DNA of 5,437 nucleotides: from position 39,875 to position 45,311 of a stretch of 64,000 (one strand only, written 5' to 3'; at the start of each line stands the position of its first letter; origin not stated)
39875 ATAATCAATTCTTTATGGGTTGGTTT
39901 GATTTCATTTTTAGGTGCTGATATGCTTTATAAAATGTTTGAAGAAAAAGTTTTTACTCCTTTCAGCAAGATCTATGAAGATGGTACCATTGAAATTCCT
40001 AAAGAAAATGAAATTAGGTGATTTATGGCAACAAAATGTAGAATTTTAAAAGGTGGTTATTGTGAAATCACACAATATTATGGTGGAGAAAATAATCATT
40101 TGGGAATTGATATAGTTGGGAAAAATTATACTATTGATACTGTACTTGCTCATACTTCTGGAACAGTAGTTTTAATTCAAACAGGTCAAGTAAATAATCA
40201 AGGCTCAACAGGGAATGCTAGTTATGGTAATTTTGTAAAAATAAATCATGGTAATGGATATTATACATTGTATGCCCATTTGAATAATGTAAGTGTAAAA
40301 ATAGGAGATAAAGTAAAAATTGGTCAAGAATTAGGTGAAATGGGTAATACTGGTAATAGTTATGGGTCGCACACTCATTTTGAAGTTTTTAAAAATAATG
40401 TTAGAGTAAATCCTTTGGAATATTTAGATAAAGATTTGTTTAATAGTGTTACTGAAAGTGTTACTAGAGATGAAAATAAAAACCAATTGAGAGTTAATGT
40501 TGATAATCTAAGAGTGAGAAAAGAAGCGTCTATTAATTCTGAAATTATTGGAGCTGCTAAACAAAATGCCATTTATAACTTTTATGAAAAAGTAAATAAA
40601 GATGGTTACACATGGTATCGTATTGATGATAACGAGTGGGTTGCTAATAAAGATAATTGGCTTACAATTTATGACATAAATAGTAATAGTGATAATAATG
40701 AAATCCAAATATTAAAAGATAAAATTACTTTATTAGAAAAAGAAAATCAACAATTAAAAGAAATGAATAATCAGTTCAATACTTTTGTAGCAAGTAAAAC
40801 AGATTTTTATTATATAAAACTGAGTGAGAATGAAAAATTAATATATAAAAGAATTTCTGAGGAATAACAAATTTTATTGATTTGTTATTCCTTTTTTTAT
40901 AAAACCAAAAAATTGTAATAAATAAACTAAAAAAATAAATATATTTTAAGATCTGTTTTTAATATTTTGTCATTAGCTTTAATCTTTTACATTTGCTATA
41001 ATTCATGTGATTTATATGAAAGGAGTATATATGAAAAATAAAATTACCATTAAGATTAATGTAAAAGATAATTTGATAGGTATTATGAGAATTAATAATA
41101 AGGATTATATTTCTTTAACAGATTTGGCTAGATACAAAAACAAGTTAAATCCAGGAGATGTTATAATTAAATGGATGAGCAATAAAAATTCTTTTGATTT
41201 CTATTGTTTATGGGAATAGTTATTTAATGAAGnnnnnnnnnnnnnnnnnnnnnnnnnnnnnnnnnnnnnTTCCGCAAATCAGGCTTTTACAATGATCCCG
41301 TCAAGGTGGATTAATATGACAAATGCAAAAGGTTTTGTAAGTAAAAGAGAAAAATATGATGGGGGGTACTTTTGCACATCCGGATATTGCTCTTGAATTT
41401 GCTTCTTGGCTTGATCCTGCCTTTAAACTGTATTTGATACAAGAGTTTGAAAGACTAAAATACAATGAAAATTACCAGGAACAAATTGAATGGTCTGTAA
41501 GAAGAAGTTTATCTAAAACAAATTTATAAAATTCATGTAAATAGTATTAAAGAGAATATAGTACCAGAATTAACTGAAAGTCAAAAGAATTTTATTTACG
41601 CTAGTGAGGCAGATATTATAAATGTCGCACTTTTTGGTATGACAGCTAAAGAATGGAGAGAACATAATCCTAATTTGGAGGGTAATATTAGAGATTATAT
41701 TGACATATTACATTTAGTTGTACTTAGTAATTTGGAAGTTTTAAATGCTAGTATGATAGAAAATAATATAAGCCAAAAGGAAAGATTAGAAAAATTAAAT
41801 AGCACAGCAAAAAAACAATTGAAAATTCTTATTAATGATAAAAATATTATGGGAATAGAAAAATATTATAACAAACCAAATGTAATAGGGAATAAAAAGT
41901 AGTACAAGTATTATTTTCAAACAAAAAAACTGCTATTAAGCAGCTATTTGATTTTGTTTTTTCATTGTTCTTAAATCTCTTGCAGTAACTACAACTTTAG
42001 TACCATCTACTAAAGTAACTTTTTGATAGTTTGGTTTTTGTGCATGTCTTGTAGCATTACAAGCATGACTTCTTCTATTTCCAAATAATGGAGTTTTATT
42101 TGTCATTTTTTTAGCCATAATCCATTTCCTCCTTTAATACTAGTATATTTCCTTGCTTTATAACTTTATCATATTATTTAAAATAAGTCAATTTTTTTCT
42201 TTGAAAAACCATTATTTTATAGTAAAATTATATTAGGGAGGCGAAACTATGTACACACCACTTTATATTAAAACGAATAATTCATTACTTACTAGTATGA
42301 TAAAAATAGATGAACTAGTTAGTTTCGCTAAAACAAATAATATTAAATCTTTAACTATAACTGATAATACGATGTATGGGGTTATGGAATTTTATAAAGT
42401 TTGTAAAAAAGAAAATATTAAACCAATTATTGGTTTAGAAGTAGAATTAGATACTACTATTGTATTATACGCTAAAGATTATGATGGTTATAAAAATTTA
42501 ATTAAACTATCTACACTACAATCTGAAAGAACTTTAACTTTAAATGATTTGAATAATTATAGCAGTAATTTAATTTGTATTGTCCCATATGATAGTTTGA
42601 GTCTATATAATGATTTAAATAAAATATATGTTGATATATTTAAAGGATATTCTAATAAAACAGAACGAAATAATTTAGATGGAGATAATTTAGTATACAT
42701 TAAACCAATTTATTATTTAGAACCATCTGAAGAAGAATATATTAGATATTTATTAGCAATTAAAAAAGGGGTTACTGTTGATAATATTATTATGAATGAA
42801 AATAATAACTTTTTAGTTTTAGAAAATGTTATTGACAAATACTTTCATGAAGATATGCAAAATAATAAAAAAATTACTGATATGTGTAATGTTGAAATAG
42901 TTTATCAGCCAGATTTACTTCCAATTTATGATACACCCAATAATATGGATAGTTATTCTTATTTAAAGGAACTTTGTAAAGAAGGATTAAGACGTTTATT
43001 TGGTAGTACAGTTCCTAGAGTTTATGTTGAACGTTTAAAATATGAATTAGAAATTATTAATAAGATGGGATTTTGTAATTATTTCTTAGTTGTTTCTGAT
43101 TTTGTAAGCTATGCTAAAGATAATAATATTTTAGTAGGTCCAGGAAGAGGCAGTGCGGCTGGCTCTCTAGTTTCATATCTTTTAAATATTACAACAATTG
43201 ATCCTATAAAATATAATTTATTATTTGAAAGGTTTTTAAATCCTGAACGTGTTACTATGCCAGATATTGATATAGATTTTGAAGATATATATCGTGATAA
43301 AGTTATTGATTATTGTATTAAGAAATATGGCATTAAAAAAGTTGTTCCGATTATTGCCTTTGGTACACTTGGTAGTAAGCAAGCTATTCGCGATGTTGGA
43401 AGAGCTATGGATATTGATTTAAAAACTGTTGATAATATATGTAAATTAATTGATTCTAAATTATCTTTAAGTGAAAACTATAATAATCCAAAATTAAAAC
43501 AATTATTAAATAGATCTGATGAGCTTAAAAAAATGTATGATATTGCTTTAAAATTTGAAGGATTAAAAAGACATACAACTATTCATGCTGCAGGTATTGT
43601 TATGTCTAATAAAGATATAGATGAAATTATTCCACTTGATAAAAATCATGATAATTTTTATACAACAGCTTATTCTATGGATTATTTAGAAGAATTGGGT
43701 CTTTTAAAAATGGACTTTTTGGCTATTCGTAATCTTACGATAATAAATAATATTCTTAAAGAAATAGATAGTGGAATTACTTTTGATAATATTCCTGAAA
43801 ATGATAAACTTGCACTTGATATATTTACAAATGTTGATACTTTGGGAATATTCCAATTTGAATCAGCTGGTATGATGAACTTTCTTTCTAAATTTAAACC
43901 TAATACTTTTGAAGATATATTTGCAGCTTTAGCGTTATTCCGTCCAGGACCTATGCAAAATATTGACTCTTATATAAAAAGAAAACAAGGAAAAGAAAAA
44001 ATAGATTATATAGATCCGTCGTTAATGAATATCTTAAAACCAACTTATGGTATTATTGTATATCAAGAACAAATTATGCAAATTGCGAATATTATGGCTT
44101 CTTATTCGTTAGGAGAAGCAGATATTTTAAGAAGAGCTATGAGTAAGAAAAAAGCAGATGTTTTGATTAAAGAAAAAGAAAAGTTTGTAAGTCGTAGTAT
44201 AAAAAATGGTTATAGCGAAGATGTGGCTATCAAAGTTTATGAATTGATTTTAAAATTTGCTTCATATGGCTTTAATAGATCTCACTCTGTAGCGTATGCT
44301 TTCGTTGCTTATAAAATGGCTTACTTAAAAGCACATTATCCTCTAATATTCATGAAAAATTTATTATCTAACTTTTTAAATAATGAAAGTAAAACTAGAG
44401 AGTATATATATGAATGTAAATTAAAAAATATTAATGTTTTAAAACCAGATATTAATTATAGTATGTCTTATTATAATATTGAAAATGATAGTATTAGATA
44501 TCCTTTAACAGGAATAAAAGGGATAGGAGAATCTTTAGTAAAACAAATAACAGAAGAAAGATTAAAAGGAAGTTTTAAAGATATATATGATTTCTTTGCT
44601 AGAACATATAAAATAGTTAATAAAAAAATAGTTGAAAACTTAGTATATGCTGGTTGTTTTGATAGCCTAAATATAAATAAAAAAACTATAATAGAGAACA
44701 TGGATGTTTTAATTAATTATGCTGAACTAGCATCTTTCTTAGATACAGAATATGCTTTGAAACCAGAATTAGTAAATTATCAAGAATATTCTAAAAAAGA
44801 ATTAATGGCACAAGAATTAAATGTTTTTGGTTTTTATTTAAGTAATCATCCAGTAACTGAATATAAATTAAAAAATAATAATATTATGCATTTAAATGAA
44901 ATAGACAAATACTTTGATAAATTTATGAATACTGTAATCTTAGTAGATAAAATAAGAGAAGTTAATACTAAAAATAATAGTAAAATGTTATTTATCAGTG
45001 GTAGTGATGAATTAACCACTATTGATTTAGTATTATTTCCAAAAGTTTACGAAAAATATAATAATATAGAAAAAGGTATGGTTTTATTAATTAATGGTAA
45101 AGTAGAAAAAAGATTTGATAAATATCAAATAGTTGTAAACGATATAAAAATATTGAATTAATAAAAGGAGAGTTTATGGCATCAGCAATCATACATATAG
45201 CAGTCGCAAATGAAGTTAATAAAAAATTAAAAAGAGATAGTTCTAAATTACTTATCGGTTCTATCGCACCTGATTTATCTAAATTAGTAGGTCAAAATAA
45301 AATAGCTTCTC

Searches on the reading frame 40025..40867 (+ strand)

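Call 79: search_protein_families(library=pfam, proteins=[window:40025-40867:+], max_evalue=0.00001)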
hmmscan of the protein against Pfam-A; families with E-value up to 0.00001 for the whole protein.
window:40025-40867:+ (280 aa): 2 families
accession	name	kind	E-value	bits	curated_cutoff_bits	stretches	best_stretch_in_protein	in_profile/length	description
PF01551.29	Peptidase_M23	-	7.5e-26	90.6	28.7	1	24-130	2-96/96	Peptidase family M23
PF08239.17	SH3_3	-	6.4e-09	36.3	27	1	160-209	1-51/54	Bacterial SH3 domain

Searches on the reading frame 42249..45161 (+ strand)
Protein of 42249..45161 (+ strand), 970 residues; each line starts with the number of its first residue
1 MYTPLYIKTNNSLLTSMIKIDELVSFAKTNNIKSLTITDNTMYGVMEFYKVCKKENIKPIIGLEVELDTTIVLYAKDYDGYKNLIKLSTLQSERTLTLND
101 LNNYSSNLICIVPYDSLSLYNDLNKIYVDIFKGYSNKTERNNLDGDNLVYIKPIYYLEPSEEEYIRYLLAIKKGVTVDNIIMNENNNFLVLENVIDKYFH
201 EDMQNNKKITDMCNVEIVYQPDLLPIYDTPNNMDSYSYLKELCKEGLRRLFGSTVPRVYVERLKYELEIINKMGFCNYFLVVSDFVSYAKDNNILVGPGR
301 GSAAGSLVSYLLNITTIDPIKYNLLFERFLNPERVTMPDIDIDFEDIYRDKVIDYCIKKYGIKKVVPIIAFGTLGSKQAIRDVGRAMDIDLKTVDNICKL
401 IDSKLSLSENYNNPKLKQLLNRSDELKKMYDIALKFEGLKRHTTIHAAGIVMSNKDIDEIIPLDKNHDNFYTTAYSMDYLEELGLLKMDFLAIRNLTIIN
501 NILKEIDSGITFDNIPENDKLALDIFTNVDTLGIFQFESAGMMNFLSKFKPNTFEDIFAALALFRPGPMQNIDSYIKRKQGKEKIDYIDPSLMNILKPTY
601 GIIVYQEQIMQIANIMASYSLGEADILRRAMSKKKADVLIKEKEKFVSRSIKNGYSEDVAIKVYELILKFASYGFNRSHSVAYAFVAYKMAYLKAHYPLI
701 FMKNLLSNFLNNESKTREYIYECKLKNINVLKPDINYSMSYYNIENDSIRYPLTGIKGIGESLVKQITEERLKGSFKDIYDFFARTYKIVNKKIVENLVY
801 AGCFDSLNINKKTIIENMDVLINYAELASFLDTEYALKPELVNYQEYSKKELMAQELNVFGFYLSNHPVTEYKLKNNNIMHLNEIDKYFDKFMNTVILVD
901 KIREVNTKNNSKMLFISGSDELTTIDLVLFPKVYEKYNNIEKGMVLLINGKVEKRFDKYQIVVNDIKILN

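Call 79: search_protein_families(library=pfam, proteins=[window:42249-45161:+], max_evalue=0.00001)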
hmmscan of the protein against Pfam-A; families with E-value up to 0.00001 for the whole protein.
window:42249-45161:+ (970 aa): 5 families
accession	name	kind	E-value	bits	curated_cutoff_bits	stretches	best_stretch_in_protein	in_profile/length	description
PF07733.18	DNA_pol3_alpha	-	9.9e-100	333.9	23.9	1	237-492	1-260/260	Bacterial DNA polymerase III alpha NTPase domain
PF17657.6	DNA_pol3_finger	-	1.9e-61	206.6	22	1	495-654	1-166/166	Bacterial DNA polymerase III alpha subunit finger domain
PF14579.12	HHH_6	-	5.5e-25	87.8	25.6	1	727-813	1-89/90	Helix-hairpin-helix motif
PF02811.25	PHP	-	2.3e-20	74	26.4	1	7-114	4-123/164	PHP domain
PF01336.31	tRNA_anti-codon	-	5.5e-12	45.9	27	1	899-969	4-75/75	OB-fold nucleic acid binding domain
